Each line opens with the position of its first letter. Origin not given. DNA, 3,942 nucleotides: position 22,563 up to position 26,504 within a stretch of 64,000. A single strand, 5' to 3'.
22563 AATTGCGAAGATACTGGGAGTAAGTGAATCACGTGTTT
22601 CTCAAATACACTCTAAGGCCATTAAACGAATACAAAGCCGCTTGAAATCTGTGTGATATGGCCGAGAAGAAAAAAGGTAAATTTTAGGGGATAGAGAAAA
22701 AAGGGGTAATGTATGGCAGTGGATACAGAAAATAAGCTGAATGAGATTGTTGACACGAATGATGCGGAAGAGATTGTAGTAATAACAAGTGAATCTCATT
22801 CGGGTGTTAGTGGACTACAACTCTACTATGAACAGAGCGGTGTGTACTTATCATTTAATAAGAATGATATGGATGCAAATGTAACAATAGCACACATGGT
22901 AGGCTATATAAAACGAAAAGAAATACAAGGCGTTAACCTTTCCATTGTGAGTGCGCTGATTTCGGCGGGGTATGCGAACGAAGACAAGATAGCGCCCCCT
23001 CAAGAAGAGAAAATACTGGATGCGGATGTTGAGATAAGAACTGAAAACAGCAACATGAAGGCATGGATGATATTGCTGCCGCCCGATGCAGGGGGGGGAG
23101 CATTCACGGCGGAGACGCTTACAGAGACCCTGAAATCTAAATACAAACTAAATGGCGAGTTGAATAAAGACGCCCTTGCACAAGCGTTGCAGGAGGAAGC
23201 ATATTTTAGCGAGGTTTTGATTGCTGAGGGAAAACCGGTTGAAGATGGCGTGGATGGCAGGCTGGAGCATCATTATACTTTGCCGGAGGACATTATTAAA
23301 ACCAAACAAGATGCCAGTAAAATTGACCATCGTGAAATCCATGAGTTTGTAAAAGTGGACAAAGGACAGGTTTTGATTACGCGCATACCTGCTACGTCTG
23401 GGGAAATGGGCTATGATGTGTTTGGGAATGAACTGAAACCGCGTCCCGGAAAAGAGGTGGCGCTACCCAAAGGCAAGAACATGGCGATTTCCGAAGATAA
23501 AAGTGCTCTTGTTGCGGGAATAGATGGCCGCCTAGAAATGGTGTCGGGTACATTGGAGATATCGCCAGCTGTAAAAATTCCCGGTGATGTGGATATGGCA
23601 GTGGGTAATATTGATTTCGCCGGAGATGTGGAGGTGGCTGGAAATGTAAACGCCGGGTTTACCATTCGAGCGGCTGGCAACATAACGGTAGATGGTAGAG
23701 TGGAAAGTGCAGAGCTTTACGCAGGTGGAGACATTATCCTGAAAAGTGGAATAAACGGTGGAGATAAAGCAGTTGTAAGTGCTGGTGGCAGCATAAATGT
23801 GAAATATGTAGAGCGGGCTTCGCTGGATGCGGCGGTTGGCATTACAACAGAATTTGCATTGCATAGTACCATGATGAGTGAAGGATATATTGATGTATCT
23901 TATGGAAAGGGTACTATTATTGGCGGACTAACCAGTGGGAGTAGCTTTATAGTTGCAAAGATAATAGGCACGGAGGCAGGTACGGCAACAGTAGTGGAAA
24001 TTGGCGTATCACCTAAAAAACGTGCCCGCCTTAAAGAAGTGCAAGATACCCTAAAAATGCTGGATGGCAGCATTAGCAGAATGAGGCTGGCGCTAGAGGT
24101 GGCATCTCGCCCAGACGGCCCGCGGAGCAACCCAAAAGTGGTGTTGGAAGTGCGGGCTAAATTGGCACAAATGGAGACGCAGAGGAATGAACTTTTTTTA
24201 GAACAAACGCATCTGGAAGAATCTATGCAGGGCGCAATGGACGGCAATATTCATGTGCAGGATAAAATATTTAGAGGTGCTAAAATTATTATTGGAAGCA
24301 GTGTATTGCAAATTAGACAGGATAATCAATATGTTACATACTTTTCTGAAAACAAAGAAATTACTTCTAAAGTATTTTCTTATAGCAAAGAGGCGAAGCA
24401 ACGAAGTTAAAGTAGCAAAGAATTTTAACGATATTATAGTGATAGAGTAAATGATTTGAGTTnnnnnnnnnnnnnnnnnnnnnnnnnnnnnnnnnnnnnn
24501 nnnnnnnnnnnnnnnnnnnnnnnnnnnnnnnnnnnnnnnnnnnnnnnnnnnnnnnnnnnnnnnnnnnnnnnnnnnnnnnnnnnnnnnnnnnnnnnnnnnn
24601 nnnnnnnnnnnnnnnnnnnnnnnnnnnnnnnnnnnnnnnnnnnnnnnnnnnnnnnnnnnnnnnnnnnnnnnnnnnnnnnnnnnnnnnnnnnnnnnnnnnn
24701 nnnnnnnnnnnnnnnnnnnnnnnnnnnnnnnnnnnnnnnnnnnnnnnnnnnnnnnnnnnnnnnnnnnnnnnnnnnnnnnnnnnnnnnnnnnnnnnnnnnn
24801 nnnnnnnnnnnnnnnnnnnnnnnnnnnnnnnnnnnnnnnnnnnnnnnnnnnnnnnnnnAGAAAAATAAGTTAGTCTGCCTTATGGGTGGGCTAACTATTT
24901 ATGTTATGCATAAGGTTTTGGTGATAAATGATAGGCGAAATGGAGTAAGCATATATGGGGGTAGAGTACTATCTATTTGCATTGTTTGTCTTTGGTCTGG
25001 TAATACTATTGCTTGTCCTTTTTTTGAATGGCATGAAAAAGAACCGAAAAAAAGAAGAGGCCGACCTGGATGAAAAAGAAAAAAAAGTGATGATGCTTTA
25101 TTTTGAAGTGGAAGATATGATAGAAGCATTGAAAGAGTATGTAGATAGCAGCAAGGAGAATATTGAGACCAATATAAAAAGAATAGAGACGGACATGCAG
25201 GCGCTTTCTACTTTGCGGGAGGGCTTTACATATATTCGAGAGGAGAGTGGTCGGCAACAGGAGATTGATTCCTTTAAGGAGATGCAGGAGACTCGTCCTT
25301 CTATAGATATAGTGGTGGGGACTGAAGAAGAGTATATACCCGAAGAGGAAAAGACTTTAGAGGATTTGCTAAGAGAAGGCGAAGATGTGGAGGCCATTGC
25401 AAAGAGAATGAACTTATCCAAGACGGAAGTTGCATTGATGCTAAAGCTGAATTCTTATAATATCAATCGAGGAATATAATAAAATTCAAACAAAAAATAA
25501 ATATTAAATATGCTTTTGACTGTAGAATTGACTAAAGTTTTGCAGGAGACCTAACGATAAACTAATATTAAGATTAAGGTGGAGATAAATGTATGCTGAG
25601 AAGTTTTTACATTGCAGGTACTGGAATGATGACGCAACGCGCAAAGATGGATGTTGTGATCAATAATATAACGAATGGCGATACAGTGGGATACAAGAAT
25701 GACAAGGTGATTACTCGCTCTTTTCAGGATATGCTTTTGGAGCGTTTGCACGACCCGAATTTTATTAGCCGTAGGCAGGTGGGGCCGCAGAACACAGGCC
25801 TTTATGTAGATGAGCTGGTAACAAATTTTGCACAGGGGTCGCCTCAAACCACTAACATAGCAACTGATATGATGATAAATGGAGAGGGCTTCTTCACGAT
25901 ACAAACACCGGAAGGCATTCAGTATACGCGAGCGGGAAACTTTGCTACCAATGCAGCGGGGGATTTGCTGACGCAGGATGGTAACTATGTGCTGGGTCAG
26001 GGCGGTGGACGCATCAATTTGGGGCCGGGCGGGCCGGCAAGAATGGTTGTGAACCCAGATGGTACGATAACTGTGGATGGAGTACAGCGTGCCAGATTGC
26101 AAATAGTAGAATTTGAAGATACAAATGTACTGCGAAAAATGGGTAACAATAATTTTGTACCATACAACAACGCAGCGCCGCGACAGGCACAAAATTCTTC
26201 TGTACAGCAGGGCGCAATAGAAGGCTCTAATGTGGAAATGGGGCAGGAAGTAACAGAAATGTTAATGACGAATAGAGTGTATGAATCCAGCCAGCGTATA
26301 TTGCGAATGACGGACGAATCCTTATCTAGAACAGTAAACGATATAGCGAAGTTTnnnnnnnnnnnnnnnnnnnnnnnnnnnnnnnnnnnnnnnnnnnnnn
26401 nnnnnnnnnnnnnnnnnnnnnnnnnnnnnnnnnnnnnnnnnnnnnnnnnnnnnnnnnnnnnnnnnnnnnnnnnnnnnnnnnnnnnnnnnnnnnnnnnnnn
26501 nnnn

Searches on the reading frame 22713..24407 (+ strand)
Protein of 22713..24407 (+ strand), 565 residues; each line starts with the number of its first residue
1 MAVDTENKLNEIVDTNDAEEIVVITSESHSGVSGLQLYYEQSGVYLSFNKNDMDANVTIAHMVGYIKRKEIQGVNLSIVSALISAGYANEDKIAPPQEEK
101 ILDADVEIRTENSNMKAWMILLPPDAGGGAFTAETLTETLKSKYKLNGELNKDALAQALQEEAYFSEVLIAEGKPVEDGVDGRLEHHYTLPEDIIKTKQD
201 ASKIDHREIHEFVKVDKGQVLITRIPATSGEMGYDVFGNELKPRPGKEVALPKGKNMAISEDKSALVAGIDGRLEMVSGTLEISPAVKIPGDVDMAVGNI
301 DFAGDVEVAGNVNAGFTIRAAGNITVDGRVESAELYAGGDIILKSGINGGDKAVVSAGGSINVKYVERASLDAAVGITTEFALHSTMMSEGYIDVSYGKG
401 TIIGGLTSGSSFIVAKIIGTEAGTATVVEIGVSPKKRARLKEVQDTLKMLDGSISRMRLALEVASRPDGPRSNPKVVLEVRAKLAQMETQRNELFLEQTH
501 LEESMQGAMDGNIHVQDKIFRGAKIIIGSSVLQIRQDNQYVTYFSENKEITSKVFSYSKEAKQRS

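Call 32: search_protein_families(library=pfam, proteins=[window:22713-24407:+], max_evalue=0.01)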
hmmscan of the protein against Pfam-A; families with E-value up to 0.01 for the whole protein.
window:22713-24407:+ (565 aa): 3 families
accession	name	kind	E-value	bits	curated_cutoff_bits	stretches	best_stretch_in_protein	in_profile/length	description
PF03961.19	FapA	-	3.2e-58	197.9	31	1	285-550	1-272/272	Flagellar Assembly Protein A beta solenoid domain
PF20250.3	FapA_N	-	1.2e-39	135.9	27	1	106-276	1-175/178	Flagellar Assembly Protein A N-terminal region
PF07921.17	Fibritin_C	-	0.003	18.1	21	0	98-148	5-56/93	Fibritin C-terminal region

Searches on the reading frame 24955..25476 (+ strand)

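Call 32: search_protein_families(library=pfam, proteins=[window:24955-25476:+], max_evalue=0.01)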
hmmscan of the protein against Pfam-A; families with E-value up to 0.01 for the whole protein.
window:24955-25476:+ (174 aa): 5 families
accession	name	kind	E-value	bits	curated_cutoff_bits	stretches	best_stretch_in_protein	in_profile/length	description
PF10975.14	DUF2802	-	0.00046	20.7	33.5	1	138-166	39-67/68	Protein of unknown function (DUF2802)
PF03114.23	BAR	-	0.0016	18.5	28.5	1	24-120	13-111/234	BAR domain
PF04799.18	Fzo_mitofusin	-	0.0032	17.4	27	1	51-110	98-158/161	fzo-like conserved region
PF21918.1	cas_Cpf1_2nd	-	0.0064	16.9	27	1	27-128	74-159/225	CRISPR-associated endonuclease Cpf1 REC2 domain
PF14575.11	EphA2_TM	-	0.0071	17.4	28.9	0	8-64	6-54/74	Ephrin type-A receptor 2 transmembrane domain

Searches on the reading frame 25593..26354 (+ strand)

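Call 32: search_protein_families(library=pfam, proteins=[window:25593-26354:+], max_evalue=0.01)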
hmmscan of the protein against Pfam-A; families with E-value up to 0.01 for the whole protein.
window:25593-26354:+ (254 aa): 3 families
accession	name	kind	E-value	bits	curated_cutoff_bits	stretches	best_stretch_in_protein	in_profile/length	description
PF22692.1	LlgE_F_G_D1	-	5.3e-15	55.8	27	1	94-161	1-64/64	Flagellar hook protein FlgE/F/G D1 domain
PF06429.18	Flg_bbr_C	-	8.8e-10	38.4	23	1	205-249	1-45/46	Flagellar basal body rod FlgEFG protein C-terminal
PF00460.25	Flg_bb_rod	-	1e-07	32.2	20.7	1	5-35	1-31/31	Flagella basal body rod protein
